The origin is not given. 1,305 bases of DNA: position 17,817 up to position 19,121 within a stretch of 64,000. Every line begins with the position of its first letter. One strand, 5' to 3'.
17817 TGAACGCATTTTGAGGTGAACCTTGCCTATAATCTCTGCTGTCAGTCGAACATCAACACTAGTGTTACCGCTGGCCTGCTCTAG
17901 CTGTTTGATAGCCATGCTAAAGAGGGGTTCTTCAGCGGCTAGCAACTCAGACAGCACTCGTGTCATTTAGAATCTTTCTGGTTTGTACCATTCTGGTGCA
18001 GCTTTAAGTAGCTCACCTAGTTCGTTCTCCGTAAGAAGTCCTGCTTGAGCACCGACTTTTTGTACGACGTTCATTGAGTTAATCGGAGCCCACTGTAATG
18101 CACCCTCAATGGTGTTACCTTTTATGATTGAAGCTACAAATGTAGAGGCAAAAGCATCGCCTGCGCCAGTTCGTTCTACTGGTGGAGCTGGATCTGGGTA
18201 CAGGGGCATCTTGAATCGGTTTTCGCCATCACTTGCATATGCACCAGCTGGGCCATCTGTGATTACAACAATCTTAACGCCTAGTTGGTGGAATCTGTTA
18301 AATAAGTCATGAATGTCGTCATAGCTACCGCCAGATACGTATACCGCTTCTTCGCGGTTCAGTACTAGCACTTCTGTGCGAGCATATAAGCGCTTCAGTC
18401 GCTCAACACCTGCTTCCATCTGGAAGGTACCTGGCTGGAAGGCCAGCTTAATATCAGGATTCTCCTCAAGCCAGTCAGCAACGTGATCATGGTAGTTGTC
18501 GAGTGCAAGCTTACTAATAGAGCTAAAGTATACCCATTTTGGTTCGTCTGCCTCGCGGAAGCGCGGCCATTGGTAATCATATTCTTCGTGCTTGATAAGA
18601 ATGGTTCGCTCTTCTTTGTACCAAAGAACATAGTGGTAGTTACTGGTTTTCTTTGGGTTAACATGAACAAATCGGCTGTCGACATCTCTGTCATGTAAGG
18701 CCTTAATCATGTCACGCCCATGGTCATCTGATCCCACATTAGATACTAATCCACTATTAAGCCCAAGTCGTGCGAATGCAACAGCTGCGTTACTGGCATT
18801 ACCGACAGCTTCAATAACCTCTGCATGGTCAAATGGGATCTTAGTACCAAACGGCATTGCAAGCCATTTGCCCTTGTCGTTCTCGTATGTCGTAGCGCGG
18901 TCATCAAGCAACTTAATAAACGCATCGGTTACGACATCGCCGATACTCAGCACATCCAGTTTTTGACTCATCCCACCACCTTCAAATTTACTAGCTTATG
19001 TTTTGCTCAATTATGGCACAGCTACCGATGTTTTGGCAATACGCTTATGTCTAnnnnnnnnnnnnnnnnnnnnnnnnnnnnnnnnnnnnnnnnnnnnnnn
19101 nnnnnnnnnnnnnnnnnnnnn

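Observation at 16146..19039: pfkB kinase / 418-aa orphan / LOG(TIGR00725) operon docked onto the pentose-phosphate block: candidate nucleoside-to-ribose-5-P salvage module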

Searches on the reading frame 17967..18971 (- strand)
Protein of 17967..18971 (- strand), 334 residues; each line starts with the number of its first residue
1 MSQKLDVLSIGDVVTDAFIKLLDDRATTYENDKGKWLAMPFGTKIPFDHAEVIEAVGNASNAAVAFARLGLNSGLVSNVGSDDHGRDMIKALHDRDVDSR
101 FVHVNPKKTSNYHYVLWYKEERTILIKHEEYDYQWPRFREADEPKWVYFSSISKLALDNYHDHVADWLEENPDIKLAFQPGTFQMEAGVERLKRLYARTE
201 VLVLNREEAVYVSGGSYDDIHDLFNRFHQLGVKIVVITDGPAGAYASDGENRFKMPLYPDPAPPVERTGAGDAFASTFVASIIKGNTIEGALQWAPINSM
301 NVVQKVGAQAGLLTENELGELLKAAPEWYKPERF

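Call 3: search_protein_families(library=pfam, proteins=[window:17967-18971:-], max_evalue=0.01)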
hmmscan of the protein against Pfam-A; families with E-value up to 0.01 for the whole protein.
window:17967-18971:- (334 aa): 2 families
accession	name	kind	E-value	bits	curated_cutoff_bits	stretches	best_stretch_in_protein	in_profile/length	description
PF00294.29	PfkB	-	3.4e-35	122.3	25.8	1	57-312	37-299/302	pfkB family carbohydrate kinase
PF08543.17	Phos_pyr_kin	-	0.00051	19.9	27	1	187-295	107-224/246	Phosphomethylpyrimidine kinase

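Call 4: search_protein_families(library=ncbifam, proteins=[window:17967-18971:-], max_evalue=0.01)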
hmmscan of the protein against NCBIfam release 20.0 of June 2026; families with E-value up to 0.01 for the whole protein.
window:17967-18971:- (334 aa): 22 families
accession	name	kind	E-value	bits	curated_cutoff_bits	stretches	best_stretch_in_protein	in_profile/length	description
TIGR02152.1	D_ribokin_bact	equivalog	7.1e-26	91.2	299.65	2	193-318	170-296/298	ribokinase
TIGR04382.1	myo_inos_iolC_N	equivalog_domain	5.2e-23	81.8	300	2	190-320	180-307/309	5-dehydro-2-deoxygluconokinase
NF040938.1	KDG_KDGal_kin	equivalog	9.3e-20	70.9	400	2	185-323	169-304/305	bifunctional 2-dehydro-3-deoxygluconokinase/2-dehydro-3-deoxygalactonokinase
NF007321.0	PRK09813.1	equivalog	2e-19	70.1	247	2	56-111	24-79/261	fructoselysine 6-kinase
NF053626.1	RibKinHalex1628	equivalog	3.2e-18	66.2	330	1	57-318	39-287/293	ATP-dependent ribose-1-phosphate kinase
NF041332.1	KDG_KDGal_kin_Halo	equivalog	1.2e-17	64.3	440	2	185-321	176-309/320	bifunctional 2-dehydro-3-deoxygluconokinase/2-dehydro-3-deoxygalactonokinase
NF008353.0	PRK11142.1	equivalog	3e-17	63.1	341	2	217-323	200-304/307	ribokinase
NF006957.1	PRK09434.1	equivalog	7.9e-17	61.7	450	2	49-111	19-83/302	fructokinase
NF049991.1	TagKinase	equivalog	4.5e-15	55.2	420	2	188-326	184-319/321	tagatose kinase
TIGR02198.1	rfaE_dom_I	equivalog_domain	1.3e-14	54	345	1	51-310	42-304/315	D-glycero-beta-D-manno-heptose-7-phosphate kinase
NF047869.1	myo_kin_aldol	exception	5.7e-14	51.4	600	2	57-110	40-93/586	bifunctional 5-dehydro-2-deoxygluconokinase/5-dehydro-2-deoxyphosphogluconate aldolase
NF041134.1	R1P_kin_Thcocales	equivalog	1.8e-12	47.3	500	1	55-318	36-278/291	ADP-dependent ribose-1-phosphate kinase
NF041164.1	NucKinThplmales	equivalog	1.1e-11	44.5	450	1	56-305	38-274/295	nucleoside kinase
TIGR03168.1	1-PFK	subfamily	3.4e-11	42.6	216.4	1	215-311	196-290/305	hexose kinase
TIGR03828.1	pfkB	equivalog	1.4e-10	40.7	292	1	217-311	195-290/305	1-phosphofructokinase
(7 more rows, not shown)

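Call 13: search_solved_structures(query=window:17967-18971:-, max_evalue=0.00001)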
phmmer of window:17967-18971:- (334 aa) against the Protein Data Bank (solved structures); distinct sequences matched with E-value up to 0.00001: 40.
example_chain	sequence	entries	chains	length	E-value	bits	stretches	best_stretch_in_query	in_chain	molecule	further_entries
3hj6_A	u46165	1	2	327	2.2e-13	53.1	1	196-295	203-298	Fructokinase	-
4du5_A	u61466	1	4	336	1.7e-12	50.2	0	195-319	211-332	PfkB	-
5zwy_A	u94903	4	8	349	1.1e-11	47.5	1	57-295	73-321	Ribokinase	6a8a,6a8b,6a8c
3kd6_A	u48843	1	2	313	1.4e-11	47.2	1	75-299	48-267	Carbohydrate kinase, PfkB family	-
3h49_A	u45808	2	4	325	4.7e-11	45.5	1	202-322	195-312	Ribokinase | Uncharacterized sugar kinase ydjH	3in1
1wye_A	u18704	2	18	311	1.3e-10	44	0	202-321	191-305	2-keto-3-deoxygluconate kinase | hypothetical fructokinase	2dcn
1tyy_A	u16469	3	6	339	1.8e-10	43.5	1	54-305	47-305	putative sugar kinase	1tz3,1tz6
6ilr_A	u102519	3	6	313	6.5e-10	41.7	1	55-321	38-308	Ribokinase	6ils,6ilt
2v78_A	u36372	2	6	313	9e-10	41.3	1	56-295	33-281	FRUCTOKINASE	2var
2nwh_A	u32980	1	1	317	2e-09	40.1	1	54-322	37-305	carbohydrate kinase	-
3ewm_A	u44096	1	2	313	2.1e-09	40.1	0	57-115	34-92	Uncharacterized sugar kinase PH1459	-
3gbu_A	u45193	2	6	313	3.9e-09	39.2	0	57-115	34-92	Uncharacterized sugar kinase PH1459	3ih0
5ey7_A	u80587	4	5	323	6.6e-09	38.4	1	46-279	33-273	Fructokinase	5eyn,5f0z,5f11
5ygg_A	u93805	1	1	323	2e-08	36.9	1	46-279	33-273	Fructokinase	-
3pl2_A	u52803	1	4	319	2.6e-08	36.5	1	57-317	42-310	Sugar kinase, ribokinase family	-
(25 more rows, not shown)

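Call 56: search_protein_families(library=padloc, proteins=[window:17967-18971:-], max_evalue=0.1)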
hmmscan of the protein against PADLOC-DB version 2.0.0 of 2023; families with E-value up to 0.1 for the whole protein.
window:17967-18971:- (334 aa): 0 families

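Call 79: search_solved_structures(query=A4, max_evalue=1e-10)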
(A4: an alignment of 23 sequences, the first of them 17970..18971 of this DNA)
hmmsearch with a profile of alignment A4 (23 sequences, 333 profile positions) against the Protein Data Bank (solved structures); distinct sequences matched with E-value up to 1e-10: 32.
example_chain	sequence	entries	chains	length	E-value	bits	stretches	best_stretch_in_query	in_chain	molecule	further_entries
3h49_A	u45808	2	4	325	4.6e-21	78.3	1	54-323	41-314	Ribokinase | Uncharacterized sugar kinase ydjH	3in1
2qcv_A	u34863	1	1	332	1.6e-18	70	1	57-323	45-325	Putative 5-dehydro-2-deoxygluconokinase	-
3hj6_A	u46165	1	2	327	1.8e-18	69.8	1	57-294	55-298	Fructokinase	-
4du5_A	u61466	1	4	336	1.9e-17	66.4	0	191-318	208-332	PfkB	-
3ewm_A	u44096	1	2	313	1.1e-16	64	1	57-307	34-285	Uncharacterized sugar kinase PH1459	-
2nwh_A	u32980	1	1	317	2.9e-16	62.6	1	190-326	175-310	carbohydrate kinase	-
3gbu_A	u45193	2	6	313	2.9e-16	62.5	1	57-307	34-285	Uncharacterized sugar kinase PH1459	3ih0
1wye_A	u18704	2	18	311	1e-15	60.8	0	231-323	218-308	2-keto-3-deoxygluconate kinase | hypothetical fructokinase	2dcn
2qhp_A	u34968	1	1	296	1e-15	60.7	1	57-308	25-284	Fructokinase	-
2v78_A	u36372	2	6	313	1.8e-15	59.9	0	214-309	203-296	FRUCTOKINASE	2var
1tyy_A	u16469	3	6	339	1.9e-15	59.9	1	57-305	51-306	putative sugar kinase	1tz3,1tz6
4x8f_A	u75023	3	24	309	2.4e-15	59.5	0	194-322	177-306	Ribokinase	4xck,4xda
6ilr_A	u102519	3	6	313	3.4e-15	59.1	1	55-322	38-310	Ribokinase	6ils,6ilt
6znx_A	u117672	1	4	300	4.6e-15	58.6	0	193-321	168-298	Ribokinase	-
8cqx_A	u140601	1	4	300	5.3e-15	58.4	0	193-321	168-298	Ribokinase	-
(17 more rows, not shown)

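Call 84: find_related_loci(query=A4, collection=metagenome_contigs, flank=6000)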
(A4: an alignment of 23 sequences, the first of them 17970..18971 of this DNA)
Query A4 (334 aa) in metagenome_contigs; peptide patterns used: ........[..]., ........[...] (x = any residue, [..] = any of these).
600 stretches matched a pattern (row limit reached: there are more); 576 encode a relative of the query (tblastn E <= 1e-3); the best 80 are kept; 80 distinct loci.
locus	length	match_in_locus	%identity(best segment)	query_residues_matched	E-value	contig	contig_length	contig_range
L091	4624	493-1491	75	1-334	2e-179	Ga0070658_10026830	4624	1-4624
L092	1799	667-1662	76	3-334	0e+0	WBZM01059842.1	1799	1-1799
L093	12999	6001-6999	74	1-334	2e-172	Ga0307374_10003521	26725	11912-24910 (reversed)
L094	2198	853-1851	74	1-334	0e+0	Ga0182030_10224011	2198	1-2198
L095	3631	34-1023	72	1-331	1e-175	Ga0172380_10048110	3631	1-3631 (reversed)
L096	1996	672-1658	74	5-334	0e+0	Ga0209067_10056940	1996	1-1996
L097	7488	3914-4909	73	3-334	2e-168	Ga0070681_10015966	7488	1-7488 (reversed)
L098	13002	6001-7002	72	1-334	2e-166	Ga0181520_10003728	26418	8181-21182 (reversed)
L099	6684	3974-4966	70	3-334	8e-166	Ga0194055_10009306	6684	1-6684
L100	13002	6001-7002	71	1-334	2e-163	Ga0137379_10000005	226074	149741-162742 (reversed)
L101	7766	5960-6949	71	4-334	3e-163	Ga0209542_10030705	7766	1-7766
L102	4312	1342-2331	72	5-334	3e-167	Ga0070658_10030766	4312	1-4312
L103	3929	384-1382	72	1-334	3e-167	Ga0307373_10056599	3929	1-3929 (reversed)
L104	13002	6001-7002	74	1-334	2e-160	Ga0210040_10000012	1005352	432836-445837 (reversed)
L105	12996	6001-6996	73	2-334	4e-160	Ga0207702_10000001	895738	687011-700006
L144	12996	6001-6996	50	1-334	2e-110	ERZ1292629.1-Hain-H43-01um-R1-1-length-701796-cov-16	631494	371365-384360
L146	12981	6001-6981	51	4-332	3e-109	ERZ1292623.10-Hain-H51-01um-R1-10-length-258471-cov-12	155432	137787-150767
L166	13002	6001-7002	49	3-333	2e-105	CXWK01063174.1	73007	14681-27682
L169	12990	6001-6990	49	3-334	2e-104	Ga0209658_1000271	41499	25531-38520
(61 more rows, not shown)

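Call 92: search_protein_families(library=pfam, proteins=[L169:4122-5087:-, L144:4038-5009:-, L144:7030-8139:-, L146:7910-8809:+, L146:400-1251:+, L166:2738-4462:-, L169:11451-12305:-, L166:10801-11445:-, L146:5402-5923:+, L169:3453-4067:-], max_evalue=0.001)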
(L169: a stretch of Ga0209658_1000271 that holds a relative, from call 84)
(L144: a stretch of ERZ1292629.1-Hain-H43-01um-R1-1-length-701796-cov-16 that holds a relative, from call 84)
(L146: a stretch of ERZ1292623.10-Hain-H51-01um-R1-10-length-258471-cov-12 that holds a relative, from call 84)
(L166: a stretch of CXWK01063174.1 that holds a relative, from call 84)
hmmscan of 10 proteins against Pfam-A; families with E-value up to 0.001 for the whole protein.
L169:4122-5087:- (321 aa): 5 families
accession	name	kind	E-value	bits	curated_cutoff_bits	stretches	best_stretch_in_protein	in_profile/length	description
PF02826.25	2-Hacid_dh_C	-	3.2e-61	206.2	25.1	1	112-290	2-178/178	D-isomer specific 2-hydroxyacid dehydrogenase, NAD binding domain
PF00389.36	2-Hacid_dh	-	3e-32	111.5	24.6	1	4-321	1-133/134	D-isomer specific 2-hydroxyacid dehydrogenase, catalytic domain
PF03446.21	NAD_binding_2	-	1.6e-08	35.1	21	1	151-260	2-113/161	NAD binding domain of 6-phosphogluconate dehydrogenase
PF07991.19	KARI_N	-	3.6e-07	30.4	20.6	1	146-237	2-92/165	Acetohydroxy acid isomeroreductase, NADPH-binding domain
PF03807.23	F420_oxidored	-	1.1e-05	26.4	21.6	1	151-215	2-70/94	NADP oxidoreductase coenzyme F420-dependent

L144:4038-5009:- (323 aa): 3 families
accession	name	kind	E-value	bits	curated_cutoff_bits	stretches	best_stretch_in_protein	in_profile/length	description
PF02826.25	2-Hacid_dh_C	-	6.2e-61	205.3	25.1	1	113-292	1-178/178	D-isomer specific 2-hydroxyacid dehydrogenase, NAD binding domain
PF00389.36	2-Hacid_dh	-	2.5e-31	108.6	24.6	1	6-323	1-133/134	D-isomer specific 2-hydroxyacid dehydrogenase, catalytic domain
PF03446.21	NAD_binding_2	-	0.00084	19.8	21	0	153-257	2-108/161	NAD binding domain of 6-phosphogluconate dehydrogenase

L144:7030-8139:- (369 aa): 1 family
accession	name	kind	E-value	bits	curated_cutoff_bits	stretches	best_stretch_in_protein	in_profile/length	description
PF11141.13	DUF2914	-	1.4e-13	50.8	23.6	1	289-355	3-62/62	Protein of unknown function (DUF2914)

L146:7910-8809:+ (299 aa): 1 family
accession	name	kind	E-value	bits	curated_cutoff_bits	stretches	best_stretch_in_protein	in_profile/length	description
PF02219.23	MTHFR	-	3.9e-18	66.2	24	1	10-277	2-270/287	Methylenetetrahydrofolate reductase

L146:400-1251:+ (283 aa): 0 families

L166:2738-4462:- (574 aa): 2 families
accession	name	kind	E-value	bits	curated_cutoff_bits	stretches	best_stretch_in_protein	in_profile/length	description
PF02913.24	FAD-oxidase_C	-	1.7e-42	146.3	21.2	1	293-558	6-247/248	FAD linked oxidases, C-terminal domain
PF01565.28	FAD_binding_4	-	2.7e-20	72.9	26.4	1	50-197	1-136/139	FAD binding domain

L169:11451-12305:- (284 aa): 1 family
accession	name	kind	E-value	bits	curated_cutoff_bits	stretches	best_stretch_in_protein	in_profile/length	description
PF01797.21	Y1_Tnp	-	5.1e-06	27.1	23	1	124-200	38-120/121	Transposase IS200 like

L166:10801-11445:- (214 aa): 0 families

L146:5402-5923:+ (173 aa): 0 families

L169:3453-4067:- (204 aa): 2 families
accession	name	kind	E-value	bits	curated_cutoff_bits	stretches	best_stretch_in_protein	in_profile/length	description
PF03358.20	FMN_red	-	5.4e-13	49.2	24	1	5-147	2-141/152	NADPH-dependent FMN reductase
PF00258.30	Flavodoxin_1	-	1e-09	39.1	25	1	8-130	1-131/143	Flavodoxin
